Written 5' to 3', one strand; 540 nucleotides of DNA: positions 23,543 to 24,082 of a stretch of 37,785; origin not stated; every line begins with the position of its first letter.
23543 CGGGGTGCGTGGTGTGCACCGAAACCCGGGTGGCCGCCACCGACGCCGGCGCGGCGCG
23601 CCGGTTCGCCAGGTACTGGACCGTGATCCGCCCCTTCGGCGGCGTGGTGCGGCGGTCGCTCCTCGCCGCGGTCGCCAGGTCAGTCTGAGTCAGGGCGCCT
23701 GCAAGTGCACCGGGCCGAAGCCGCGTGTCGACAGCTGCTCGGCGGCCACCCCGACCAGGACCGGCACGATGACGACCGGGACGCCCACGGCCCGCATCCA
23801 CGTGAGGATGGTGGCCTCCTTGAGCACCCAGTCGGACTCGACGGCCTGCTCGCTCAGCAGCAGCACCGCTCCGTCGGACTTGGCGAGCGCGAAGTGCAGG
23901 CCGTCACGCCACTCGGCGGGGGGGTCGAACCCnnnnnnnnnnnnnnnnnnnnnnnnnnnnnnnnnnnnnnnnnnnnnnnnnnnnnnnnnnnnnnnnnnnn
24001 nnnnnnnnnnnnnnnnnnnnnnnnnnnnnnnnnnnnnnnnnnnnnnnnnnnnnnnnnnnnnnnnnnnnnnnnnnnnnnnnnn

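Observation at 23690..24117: Second, standalone TIR-like gene that is split across two reading frames near a G7 homopolymer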

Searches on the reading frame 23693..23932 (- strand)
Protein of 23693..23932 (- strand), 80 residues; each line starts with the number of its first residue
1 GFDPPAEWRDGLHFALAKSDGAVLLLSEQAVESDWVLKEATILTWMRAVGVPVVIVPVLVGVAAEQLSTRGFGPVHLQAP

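Call 30: search_protein_representatives(protein=window:23693-23932:-)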
Query: 80 residues. Proteins with E-value up to 0.001 (for the whole library): 309; up to 1e-10: 25; up to 1e-30: 2. The best 150 are listed.
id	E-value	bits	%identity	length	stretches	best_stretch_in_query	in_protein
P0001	1.9e-45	168.3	100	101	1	1-80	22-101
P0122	3.6e-32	126.1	81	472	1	2-78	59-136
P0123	6.0e-19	84.0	53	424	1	3-79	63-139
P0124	2.3e-16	75.8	58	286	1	7-79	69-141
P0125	3.3e-16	75.3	52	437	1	1-79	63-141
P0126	4.9e-16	74.7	53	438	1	7-75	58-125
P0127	1.0e-15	73.7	52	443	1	7-77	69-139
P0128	2.5e-15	72.5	57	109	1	7-76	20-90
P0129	9.5e-15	70.6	50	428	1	2-75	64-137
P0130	1.8e-14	69.7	52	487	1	6-76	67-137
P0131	2.5e-14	69.2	56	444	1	8-77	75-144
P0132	2.9e-14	69.0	57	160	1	3-63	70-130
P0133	1.1e-13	67.1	51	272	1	2-76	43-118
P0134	2.0e-13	66.4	47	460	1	6-78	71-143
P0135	4.6e-13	65.2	52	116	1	6-74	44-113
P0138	9.2e-12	61.1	45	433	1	1-78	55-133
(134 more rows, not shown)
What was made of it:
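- On TIR-X / AAA+ / G3 cassette (family defined in this session): 309 relatives were found at E ≤ 1e-3 (call 30).
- The best, P0122 (472 aa), is 81% identical (call 30).
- Tried and rejected: The exhaustive HMMER search (call 30) was needed.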

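Call 32: search_protein_families(library=pfam, proteins=[P0122, P0123, P0125, P0126, P0127], max_evalue=0.1)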
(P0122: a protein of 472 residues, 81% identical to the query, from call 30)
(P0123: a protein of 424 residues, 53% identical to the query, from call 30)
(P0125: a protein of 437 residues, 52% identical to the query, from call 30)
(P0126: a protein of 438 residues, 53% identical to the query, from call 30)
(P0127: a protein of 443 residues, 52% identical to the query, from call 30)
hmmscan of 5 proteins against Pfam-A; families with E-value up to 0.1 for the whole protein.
P0122 (472 aa): 1 family
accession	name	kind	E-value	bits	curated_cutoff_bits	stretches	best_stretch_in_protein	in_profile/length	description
PF13676.11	TIR_2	-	2.8e-09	37.9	28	1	39-134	14-107/122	TIR domain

P0123 (424 aa): 2 families
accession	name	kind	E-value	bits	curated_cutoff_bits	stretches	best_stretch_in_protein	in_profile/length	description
PF13676.11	TIR_2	-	9.7e-13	49.1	28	1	42-154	14-112/122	TIR domain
PF01582.25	TIR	-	0.0017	18.6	21.3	1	44-123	21-99/179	TIR domain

P0125 (437 aa): 3 families
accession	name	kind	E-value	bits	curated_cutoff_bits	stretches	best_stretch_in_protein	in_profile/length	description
PF13676.11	TIR_2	-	1.6e-12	48.4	28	1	40-153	12-114/122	TIR domain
PF01582.25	TIR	-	1.8e-07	31.6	21.3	1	39-137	16-112/179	TIR domain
PF25583.1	WCX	-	0.0052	17.5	23.9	0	345-380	38-73/76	WCX domain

P0126 (438 aa): 4 families
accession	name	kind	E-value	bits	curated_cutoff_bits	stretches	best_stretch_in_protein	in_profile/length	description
PF13676.11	TIR_2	-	2e-14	54.6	28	1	25-131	10-104/122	TIR domain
PF01582.25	TIR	-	1.1e-06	29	21.3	1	31-124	17-109/179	TIR domain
PF08937.16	ThsB_TIR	-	0.011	16.5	21.2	1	55-93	44-82/100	Thoeris protein ThsB, TIR-like domain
PF20859.2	RHA1_ro05818_N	-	0.045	14.2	27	0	142-163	12-30/58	Hypothetical protein RHA1_ro05818, N-terminal helical domain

P0127 (443 aa): 2 families
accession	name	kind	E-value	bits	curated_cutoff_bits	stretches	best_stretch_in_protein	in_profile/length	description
PF13676.11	TIR_2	-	4.3e-09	37.3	28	1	42-154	14-115/122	TIR domain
PF01582.25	TIR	-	6.5e-07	29.8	21.3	1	38-141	15-116/179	TIR domain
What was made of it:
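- On TIR domain (Pfam TIR_2, PF13676): Intact homologues score 37.3-54.6 bits (call 32).
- Closest known: Bacterial NADase-type TIR domains. Same: The intact homologue passes the Pfam cut-off (37.9-54.6 bits, call 32).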

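Call 33: search_protein_families(library=padloc, proteins=[P0122, P0123, P0125, P0126, P0127], max_evalue=0.1)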
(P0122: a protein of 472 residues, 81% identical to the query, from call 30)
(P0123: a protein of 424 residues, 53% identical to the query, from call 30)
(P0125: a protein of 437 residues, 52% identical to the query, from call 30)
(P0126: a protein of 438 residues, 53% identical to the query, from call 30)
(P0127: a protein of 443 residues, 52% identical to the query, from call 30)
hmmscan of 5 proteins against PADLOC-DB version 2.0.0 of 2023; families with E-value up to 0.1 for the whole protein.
P0122 (472 aa): 3 families
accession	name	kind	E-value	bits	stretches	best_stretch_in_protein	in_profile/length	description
PDLC02012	SAVED5--SAVED_TIR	-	0.00016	18.9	1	39-99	29-89/404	-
PDLC00434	ThsB1|ThsB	-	0.00049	17.3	1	36-98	152-213/396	TIR-like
PDLC02403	Aga_TIR-PNTD1-PNTD2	-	0.019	12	1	41-100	21-80/443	Class I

P0123 (424 aa): 5 families
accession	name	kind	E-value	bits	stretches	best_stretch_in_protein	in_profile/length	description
PDLC02012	SAVED5--SAVED_TIR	-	5.2e-09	33.7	1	42-116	29-105/404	-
PDLC05062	PDC-S66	-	8.2e-05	20.2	1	45-118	168-240/282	-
PDLC00434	ThsB1|ThsB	-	0.00054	17.1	1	46-99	159-212/396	TIR-like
PDLC03016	TIR-TM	-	0.0048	14.8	1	36-127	15-101/293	-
PDLC00436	ThsB1|ThsB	-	0.034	11.7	0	72-98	85-111/183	TIR-like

P0125 (437 aa): 3 families
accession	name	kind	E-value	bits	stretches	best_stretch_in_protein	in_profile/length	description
PDLC02012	SAVED5--SAVED_TIR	-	3.6e-07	27.6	1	52-105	38-91/404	-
PDLC05062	PDC-S66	-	0.036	11.5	0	35-132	162-252/282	-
PDLC02421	Aga_TIR-PNTD1-PNTD2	-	0.049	10.7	1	51-103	28-80/430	Class I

P0126 (438 aa): 8 families
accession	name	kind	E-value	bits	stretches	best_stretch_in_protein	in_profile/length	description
PDLC05062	PDC-S66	-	3.1e-11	41.2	1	35-121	167-252/282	-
PDLC02012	SAVED5--SAVED_TIR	-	3.9e-11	40.7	1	28-98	24-95/404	-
PDLC02421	Aga_TIR-PNTD1-PNTD2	-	3.7e-07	27.6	1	3-111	5-100/430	Class I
PDLC00417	ThsB1|ThsB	-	1.6e-06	25.9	1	38-118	188-268/303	TIR-like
PDLC02403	Aga_TIR-PNTD1-PNTD2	-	7.9e-06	23.2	1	3-111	4-99/443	Class I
PDLC03015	TIR-NLR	-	1.8e-05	21.7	1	54-152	37-130/824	-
PDLC00420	ThsB1|ThsB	-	0.00019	18.7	1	37-132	24-118/319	TIR-like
PDLC00728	Effector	-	0.021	11.8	1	36-89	29-82/432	TIR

P0127 (443 aa): 2 families
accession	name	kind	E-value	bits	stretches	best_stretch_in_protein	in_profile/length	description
PDLC02012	SAVED5--SAVED_TIR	-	1.1e-05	22.7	1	55-115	41-99/404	-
PDLC05062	PDC-S66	-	0.028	11.9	0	5-18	151-164/282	-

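Call 34: find_encoding_contigs(protein=P0122, flank=8000, max_places=4)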
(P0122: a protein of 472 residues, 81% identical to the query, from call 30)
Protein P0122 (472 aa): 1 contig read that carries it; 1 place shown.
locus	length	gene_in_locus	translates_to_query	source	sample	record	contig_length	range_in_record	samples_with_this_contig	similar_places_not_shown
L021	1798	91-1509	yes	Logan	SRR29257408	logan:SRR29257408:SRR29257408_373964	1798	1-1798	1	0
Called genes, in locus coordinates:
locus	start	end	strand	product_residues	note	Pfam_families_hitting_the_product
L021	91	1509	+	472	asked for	PF13676:TIR_2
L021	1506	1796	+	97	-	?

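Call 37: find_encoding_contigs(protein=P0123, flank=6000, max_places=2)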
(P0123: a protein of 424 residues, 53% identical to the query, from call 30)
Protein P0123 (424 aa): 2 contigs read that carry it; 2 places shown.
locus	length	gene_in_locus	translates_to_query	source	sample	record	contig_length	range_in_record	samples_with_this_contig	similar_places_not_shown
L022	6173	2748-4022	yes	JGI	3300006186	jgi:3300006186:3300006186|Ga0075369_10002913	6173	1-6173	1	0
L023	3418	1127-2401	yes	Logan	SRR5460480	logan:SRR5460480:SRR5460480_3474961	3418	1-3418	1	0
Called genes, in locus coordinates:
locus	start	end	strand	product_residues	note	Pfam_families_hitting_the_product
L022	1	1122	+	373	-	?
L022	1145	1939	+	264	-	PF00296:Bac_luciferase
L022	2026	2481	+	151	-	PF12802:MarR_2, PF22381:Staph_reg_Sar_Rot, PF01047:MarR, PF13463:HTH_27 (weak)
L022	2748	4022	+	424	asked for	PF13676:TIR_2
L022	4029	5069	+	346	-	PF13191:AAA_16, PF00004:AAA, PF07728:AAA_5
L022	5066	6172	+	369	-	?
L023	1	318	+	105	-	?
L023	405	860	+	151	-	PF12802:MarR_2, PF22381:Staph_reg_Sar_Rot, PF01047:MarR, PF13463:HTH_27 (weak)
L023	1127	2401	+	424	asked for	PF13676:TIR_2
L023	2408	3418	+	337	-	?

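Call 38: find_encoding_contigs(protein=P0125, flank=6000, max_places=2)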
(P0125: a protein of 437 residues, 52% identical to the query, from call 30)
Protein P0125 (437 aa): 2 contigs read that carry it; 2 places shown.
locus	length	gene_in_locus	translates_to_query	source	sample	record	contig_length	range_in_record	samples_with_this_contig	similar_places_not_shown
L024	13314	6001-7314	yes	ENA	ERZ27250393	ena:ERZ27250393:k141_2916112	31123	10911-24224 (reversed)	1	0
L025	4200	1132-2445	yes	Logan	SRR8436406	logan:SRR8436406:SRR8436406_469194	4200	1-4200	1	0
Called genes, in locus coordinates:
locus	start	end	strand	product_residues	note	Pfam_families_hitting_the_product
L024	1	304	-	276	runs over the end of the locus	PF02548:Pantoate_transf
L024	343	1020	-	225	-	PF13191:AAA_16 (faint), PF13401:AAA_22 (faint), PF13671:AAA_33 (weak), PF01712:dNK, PF02223:Thymidylate_kin (weak), PF13238:AAA_18 (faint)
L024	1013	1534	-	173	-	PF01288:HPPK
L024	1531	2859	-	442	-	PF01743:PolyA_pol, PF12627:PolyA_pol_RNAbd, PF12626:PolyA_pol_arg_C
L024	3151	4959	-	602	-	-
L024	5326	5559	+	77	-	-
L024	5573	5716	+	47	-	-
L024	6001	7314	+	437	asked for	PF01582:TIR (weak), PF13676:TIR_2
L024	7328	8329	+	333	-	PF13191:AAA_16 (faint), PF00004:AAA, PF07724:AAA_2 (weak), PF07728:AAA_5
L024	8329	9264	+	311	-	-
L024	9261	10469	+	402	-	-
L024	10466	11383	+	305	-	-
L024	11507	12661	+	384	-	PF00561:Abhydrolase_1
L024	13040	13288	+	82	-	-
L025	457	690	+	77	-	-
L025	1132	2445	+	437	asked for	PF01582:TIR (weak), PF13676:TIR_2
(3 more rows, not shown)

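Call 39: search_protein_families(library=pfam, proteins=[L024:7328-8326:+, L024:8329-9261:+, L024:9261-10466:+, L024:10466-11380:+, L021:1506-1796:+, L022:4029-5066:+, L022:5066-6172:+], max_evalue=0.05)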
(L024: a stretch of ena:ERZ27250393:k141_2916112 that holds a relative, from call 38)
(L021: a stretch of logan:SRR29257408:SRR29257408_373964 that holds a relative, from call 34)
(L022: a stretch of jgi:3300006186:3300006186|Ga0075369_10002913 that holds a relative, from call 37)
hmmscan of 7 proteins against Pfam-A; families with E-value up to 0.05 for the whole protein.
L024:7328-8326:+ (333 aa): 16 families
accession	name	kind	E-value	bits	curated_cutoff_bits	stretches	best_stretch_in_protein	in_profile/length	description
PF07728.20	AAA_5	-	7.5e-14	52.3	22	1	59-234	1-138/139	AAA domain (dynein-related subfamily)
PF00004.35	AAA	-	1.9e-09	38.5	21.2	1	60-235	1-123/131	ATPase family associated with various cellular activities (AAA)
PF07724.20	AAA_2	-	1.4e-06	28.9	27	1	142-222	61-124/166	AAA domain (Cdc48 subfamily)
PF13191.12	AAA_16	-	2.6e-05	25.2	32.6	1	45-169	11-145/167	AAA ATPase domain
PF20030.5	bpMoxR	-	6.7e-05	22.5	27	1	50-112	24-85/205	MoxR domain in the MoxR-vWA-beta-propeller ternary systems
PF13401.12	AAA_22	-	0.00054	20.7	27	1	57-174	5-102/130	AAA domain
PF00493.29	MCM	-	0.002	17.7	23.3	0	59-94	59-94/224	MCM P-loop domain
PF07726.17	AAA_3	-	0.0062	16.9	27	0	156-187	62-93/131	ATPase family associated with various cellular activities (AAA)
PF01078.27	Mg_chelatase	-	0.0067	16.3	20.3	1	47-76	12-41/207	Magnesium chelatase, subunit ChlI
PF13238.12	AAA_18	-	0.0083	17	29.4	1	61-104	2-40/128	AAA domain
PF13481.12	AAA_25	-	0.0087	16.1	27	0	54-79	30-55/195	AAA domain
PF12775.13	AAA_7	-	0.0089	16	25.8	1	48-97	24-76/181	P-loop containing dynein motor region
PF00158.32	Sigma54_activat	-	0.018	15.2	20.2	0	49-90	14-55/168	Sigma-54 interaction domain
PF20720.3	nSTAND3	-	0.024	14.8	27.2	1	53-93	13-53/155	Novel STAND NTPase 3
PF24883.2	NPHP3_N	-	0.033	14.8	24.8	0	58-82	23-47/164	Nephrocystin 3, N-terminal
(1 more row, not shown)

L024:8329-9261:+ (311 aa): 0 families

L024:9261-10466:+ (402 aa): 3 families
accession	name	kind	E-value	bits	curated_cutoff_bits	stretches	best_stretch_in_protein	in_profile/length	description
PF12706.13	Lactamase_B_2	-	0.019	15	27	0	331-381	3-53/200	Beta-lactamase superfamily domain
PF00753.33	Lactamase_B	-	0.039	14.3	22.7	0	329-379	16-65/196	Metallo-beta-lactamase superfamily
PF19135.5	DUF5818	-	0.043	13.8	27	0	268-290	4-26/57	Protein of unknown function (DUF5818)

L024:10466-11380:+ (305 aa): 0 families

L021:1506-1796:+ (97 aa): 12 families
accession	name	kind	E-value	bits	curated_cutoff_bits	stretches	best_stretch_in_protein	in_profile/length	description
PF13191.12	AAA_16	-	0.00016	22.6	32.6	1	55-90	12-48/167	AAA ATPase domain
PF20030.5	bpMoxR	-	0.00018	21.1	27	1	58-96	23-61/205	MoxR domain in the MoxR-vWA-beta-propeller ternary systems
PF07728.20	AAA_5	-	0.00045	20.7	22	1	68-94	1-28/139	AAA domain (dynein-related subfamily)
PF01078.27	Mg_chelatase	-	0.00059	19.7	20.3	1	55-88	11-44/207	Magnesium chelatase, subunit ChlI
PF06068.19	TIP49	-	0.00077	19.2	23.8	1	63-91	47-75/347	TIP49 P-loop domain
PF20720.3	nSTAND3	-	0.0026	17.9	27.2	1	68-93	19-44/155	Novel STAND NTPase 3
PF12775.13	AAA_7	-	0.0049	16.9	25.8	1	58-91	25-58/181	P-loop containing dynein motor region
PF14532.12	Sigma54_activ_2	-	0.0051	17.5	25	1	55-90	10-45/138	Sigma-54 interaction domain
PF00910.28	RNA_helicase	-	0.011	16.7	21.5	1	70-93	2-25/105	RNA helicase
PF24883.2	NPHP3_N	-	0.016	15.8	24.8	1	68-90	24-46/164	Nephrocystin 3, N-terminal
PF00004.35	AAA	-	0.017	16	21.2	1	69-93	1-25/131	ATPase family associated with various cellular activities (AAA)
PF00158.32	Sigma54_activat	-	0.043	13.9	20.2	0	59-87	15-43/168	Sigma-54 interaction domain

L022:4029-5066:+ (346 aa): 16 families
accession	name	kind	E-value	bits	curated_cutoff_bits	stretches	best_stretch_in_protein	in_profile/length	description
PF07728.20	AAA_5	-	5.9e-13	49.5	22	1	59-248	1-139/139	AAA domain (dynein-related subfamily)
PF00004.35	AAA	-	1.4e-08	35.7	21.2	1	60-251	1-126/131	ATPase family associated with various cellular activities (AAA)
PF13191.12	AAA_16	-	1.2e-07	32.8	32.6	1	54-185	19-152/167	AAA ATPase domain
PF07724.20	AAA_2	-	8e-05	23.2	27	1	158-186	68-96/166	AAA domain (Cdc48 subfamily)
PF13401.12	AAA_22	-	0.001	19.8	27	1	58-183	6-102/130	AAA domain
PF20030.5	bpMoxR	-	0.0012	18.4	27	1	50-112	24-85/205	MoxR domain in the MoxR-vWA-beta-propeller ternary systems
PF01078.27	Mg_chelatase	-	0.0015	18.4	20.3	1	49-81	14-46/207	Magnesium chelatase, subunit ChlI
PF05729.18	NACHT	-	0.0018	18.6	26.7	1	58-88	1-31/167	NACHT domain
PF07693.20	KAP_NTPase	-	0.006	16.3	20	0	51-89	14-52/293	KAP family P-loop domain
PF13671.12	AAA_33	-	0.0088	16.8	27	1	61-93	3-32/143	AAA domain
PF20720.3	nSTAND3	-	0.012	15.8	27.2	1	54-89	14-49/155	Novel STAND NTPase 3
PF13238.12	AAA_18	-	0.014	16.3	29.4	1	61-106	2-44/128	AAA domain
PF24883.2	NPHP3_N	-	0.02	15.6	24.8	0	59-84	24-49/164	Nephrocystin 3, N-terminal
PF00910.28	RNA_helicase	-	0.026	15.4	21.5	0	61-84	2-25/105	RNA helicase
PF14532.12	Sigma54_activ_2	-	0.038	14.7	25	0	57-80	21-44/138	Sigma-54 interaction domain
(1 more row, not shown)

L022:5066-6172:+ (369 aa): 0 families
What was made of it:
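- Closest known: MoxR-vWA-centred ternary conflict systems with TIR and other effectors. Same: The parent cassette couples a TIR effector protein to a MoxR-like AAA+ ATPase (AAA_5, with weak bpMoxR hits, call 39) and a third conserved protein.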

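Call 40: search_protein_families(library=padloc, proteins=[L024:7328-8326:+, L024:8329-9261:+, L024:9261-10466:+, L024:10466-11380:+, L021:1506-1796:+, L022:4029-5066:+, L022:5066-6172:+], max_evalue=0.05)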
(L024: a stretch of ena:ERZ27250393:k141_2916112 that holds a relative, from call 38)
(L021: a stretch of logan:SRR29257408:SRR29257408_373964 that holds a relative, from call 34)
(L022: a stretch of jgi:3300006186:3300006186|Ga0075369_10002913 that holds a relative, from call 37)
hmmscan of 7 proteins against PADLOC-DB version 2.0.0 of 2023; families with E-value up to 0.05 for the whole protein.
L024:7328-8326:+ (333 aa): 8 families
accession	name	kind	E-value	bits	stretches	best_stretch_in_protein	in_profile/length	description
PDLC04232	IetA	-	1.5e-05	22.6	1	58-84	117-143/330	-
PDLC02196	IetA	-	6e-05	20.6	1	54-82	119-147/374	-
PDLC02195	IetA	-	0.00048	17.5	1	52-82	132-162/395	-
PDLC00915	TRIP13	-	0.00062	17.3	0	60-81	66-87/302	TRIP13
PDLC00914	TRIP13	-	0.002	15.7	0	55-82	68-96/302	TRIP13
PDLC01993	RtcR--CARF_AAA_HTH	-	0.0031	14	1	51-75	198-222/523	-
PDLC04702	PDC-M54A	-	0.011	11.1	1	33-85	294-345/1621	-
PDLC04140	mad8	-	0.03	11.8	0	45-80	15-50/314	mads_8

L024:8329-9261:+ (311 aa): 0 families

L024:9261-10466:+ (402 aa): 5 families
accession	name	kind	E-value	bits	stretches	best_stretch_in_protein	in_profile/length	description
PDLC03854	LmuA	-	4.7e-18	63.4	1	305-397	3-99/345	-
PDLC03805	RTasMBL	-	5.8e-11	40.1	1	306-395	2-88/322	DRT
PDLC02158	Avs1a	-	2.2e-05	21.8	1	306-380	2-73/392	-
PDLC04676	PDC-M48B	-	0.00019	18.4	1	312-391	15-92/357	-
PDLC02118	Cas7_IIIh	-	0.0048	14.6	1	7-147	99-179/245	-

L024:10466-11380:+ (305 aa): 5 families
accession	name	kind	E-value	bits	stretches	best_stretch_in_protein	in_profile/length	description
PDLC03854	LmuA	-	4.2e-40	135.9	1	1-271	122-336/345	-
PDLC02158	Avs1a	-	3e-27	93.9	1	2-254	134-362/392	-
PDLC03805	RTasMBL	-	3.8e-26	90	1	136-256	178-296/322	DRT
PDLC04676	PDC-M48B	-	4.9e-06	23.6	1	136-212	210-285/357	-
PDLC04677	PDC-M48B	-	0.037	11.3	1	185-232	254-300/339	-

L021:1506-1796:+ (97 aa): 8 families
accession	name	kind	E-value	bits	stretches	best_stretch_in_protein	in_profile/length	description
PDLC04702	PDC-M54A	-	5.6e-05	18.8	1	39-91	291-342/1621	-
PDLC02196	IetA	-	0.00037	18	1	64-90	120-146/374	-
PDLC02195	IetA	-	0.00037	17.9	1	63-90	134-161/395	-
PDLC04140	mad8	-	0.0025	15.4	1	58-91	19-52/314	mads_8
PDLC01994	RtcR_PspF1--CARF_AAA_HTH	-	0.0034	14.5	1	42-90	161-205/468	-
PDLC01993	RtcR--CARF_AAA_HTH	-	0.006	13.1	1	60-84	198-222/523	-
PDLC04232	IetA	-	0.0062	14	1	68-93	118-143/330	-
PDLC00915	TRIP13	-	0.016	12.6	1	69-90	66-87/302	TRIP13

L022:4029-5066:+ (346 aa): 8 families
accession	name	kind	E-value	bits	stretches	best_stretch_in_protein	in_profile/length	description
PDLC04702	PDC-M54A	-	9.2e-05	18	1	5-84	266-344/1621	-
PDLC04140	mad8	-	0.0003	18.4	1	46-81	16-51/314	mads_8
PDLC02195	IetA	-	0.00036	17.9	1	54-82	134-162/395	-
PDLC02196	IetA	-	0.00062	17.3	1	55-82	120-147/374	-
PDLC00914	TRIP13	-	0.0028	15.2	0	225-257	186-219/302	TRIP13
PDLC04232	IetA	-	0.0062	14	1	58-85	117-144/330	-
PDLC00915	TRIP13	-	0.012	13.1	0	60-80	66-86/302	TRIP13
PDLC01993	RtcR--CARF_AAA_HTH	-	0.033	10.6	1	51-76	198-223/523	-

L022:5066-6172:+ (369 aa): 0 families

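Call 45: find_encoding_contigs(protein=P0126, flank=6000, max_places=2)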
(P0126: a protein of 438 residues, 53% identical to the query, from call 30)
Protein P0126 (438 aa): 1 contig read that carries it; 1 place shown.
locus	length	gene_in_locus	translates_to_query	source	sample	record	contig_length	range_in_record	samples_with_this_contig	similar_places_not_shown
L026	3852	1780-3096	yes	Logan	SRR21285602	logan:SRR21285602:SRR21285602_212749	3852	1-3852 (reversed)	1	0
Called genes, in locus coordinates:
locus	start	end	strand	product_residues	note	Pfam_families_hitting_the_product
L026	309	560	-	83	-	-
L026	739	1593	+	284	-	PF14015:DUF4231, PF18181:SLATT_1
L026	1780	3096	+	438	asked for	PF13676:TIR_2, PF01582:TIR (weak)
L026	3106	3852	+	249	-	?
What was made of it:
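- Closest known: MoxR-vWA-centred ternary conflict systems with TIR and other effectors. Same: One locus has a SLATT gene next door (call 45).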

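Call 46: find_encoding_contigs(protein=P0138, flank=6000, max_places=2)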
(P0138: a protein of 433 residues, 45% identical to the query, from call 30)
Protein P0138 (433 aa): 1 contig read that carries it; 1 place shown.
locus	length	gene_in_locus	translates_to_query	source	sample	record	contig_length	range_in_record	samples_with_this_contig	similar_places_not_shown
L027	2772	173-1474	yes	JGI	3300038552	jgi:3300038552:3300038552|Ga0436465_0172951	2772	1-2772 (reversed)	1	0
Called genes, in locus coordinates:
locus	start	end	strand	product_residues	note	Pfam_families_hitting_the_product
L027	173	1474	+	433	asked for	PF13676:TIR_2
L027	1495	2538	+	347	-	PF13191:AAA_16, PF00004:AAA (weak), PF07728:AAA_5 (weak)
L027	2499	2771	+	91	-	?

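Call 56: search_protein_families(library=ncbifam, proteins=[P0122, P0125, L024:7328-8326:+, L024:8329-9261:+, L022:5066-6172:+], max_evalue=0.01)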
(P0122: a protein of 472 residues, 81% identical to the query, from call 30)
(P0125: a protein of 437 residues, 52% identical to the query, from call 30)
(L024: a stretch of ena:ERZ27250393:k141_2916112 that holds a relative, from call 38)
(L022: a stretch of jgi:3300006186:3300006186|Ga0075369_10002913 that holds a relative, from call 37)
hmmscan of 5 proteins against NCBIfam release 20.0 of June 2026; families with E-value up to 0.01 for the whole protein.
P0122 (472 aa): 1 family
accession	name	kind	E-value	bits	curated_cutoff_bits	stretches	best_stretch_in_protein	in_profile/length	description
NF058526.1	Thoeris_type3_ThcB4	equivalog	4.7e-05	22.4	220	1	39-99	144-203/375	Thoeris type III anti-phage system protein ThcB4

P0125 (437 aa): 3 families
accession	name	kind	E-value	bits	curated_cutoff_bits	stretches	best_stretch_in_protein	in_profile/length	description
NF040588.1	FxsC_Nterm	equivalog_domain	2.6e-05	24.3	130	1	36-109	27-99/182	TIR-like protein FxsC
NF058526.1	Thoeris_type3_ThcB4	equivalog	0.00035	19.5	220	1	52-102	153-202/375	Thoeris type III anti-phage system protein ThcB4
NF042941.1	Retron_TIR_antiphage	equivalog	0.0063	15.3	600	1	38-138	356-449/464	TIR domain-containing anti-phage reverse transcriptase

L024:7328-8326:+ (333 aa): 12 families
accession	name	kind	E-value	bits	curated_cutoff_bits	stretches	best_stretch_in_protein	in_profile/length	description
NF047784.1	MadB_ATPase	equivalog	5.5e-14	52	475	1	157-307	139-264/298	MadB family AAA-type ATPase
NF042959.1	IteA_antiphage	equivalog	6.4e-05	22.3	510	1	52-83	120-151/367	anti-phage ATPase IteA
TIGR00763.1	lon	equivalog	0.001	17.6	608.05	0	55-88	351-384/795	endopeptidase La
NF003232.0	PRK04195.2-2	equivalog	0.0018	17.3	701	1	56-89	35-68/480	replication factor C large subunit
TIGR02928.1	TIGR02928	subfamily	0.0019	17.2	181.3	1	16-168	3-141/366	orc1/cdc6 family replication initiation protein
NF033606.1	heat_AAA_ClpK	exception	0.0021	16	1900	1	145-184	704-743/949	heat shock survival AAA family ATPase ClpK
TIGR03346.1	chaperone_ClpB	equivalog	0.0022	16.4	1232.1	1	153-185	664-696/853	ATP-dependent chaperone ClpB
NF038308.1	RNA_repair_RtcR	equivalog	0.0038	16.1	650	1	19-75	169-222/530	RNA repair transcriptional activator RtcR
TIGR02639.1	ClpA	equivalog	0.0047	15.2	993.15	0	156-180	556-580/734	ATP-dependent Clp protease ATP-binding subunit ClpA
NF003229.0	PRK04195.1-5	equivalog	0.0051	15.6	280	0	57-88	44-75/413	replication factor C large subunit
NF008118.0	PRK10865.1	equivalog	0.0081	14.1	1417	0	152-185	666-699/857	ATP-dependent chaperone ClpB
TIGR01650.1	PD_CobS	equivalog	0.0087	15.3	558.55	0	39-139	46-138/327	cobaltochelatase subunit CobS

L024:8329-9261:+ (311 aa): 0 families

L022:5066-6172:+ (369 aa): 0 families
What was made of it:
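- Closest known: Decayed defence genes in variable 'defence islets' between conserved core genes. Different: The parent cassette is not in PADLOC 2.0 or NCBIfam as a named system (calls 33, 40, 56).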
